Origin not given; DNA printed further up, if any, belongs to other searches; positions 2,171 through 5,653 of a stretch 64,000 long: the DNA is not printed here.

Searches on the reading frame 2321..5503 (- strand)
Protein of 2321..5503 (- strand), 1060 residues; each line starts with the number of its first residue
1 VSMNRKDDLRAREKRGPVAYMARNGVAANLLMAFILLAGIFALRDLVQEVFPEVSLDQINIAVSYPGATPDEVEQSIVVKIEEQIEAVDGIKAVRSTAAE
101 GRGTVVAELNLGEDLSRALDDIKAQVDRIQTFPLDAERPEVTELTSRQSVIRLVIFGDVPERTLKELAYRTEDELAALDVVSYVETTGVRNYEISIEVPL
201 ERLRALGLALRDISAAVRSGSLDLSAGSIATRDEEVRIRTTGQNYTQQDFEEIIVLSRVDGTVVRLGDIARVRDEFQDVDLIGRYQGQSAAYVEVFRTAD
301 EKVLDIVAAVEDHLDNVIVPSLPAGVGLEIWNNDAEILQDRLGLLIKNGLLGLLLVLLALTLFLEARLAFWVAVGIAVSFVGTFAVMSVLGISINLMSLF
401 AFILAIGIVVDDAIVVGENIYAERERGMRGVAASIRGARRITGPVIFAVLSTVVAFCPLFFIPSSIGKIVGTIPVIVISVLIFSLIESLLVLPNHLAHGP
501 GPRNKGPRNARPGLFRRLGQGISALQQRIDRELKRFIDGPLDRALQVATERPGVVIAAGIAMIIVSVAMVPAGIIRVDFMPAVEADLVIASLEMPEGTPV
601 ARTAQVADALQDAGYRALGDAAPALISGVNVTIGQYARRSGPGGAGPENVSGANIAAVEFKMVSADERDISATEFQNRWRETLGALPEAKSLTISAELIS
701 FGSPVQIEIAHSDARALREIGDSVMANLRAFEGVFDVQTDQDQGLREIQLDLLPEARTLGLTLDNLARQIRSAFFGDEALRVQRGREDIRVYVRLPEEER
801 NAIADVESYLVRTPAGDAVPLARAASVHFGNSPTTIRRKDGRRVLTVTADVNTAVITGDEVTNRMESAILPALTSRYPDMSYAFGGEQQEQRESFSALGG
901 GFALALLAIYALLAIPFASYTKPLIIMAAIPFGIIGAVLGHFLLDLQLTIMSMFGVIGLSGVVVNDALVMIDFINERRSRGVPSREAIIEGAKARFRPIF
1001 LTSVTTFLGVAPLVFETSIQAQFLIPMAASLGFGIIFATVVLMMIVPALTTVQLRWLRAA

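Call 74: search_protein_families(library=pfam, proteins=[window:2321-5503:-], max_evalue=0.001)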
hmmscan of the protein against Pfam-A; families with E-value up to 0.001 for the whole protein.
window:2321-5503:- (1060 aa): 2 families
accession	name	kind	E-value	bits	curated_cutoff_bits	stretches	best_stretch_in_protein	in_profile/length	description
PF00873.25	ACR_tran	-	2.4e-168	562.3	28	1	25-1049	9-1016/1021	AcrB/AcrD/AcrF family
PF02355.23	SecD_SecF_C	-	4.1e-06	26.8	20.5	0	903-1040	38-173/189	Protein export membrane protein SecD/SecF, C-terminal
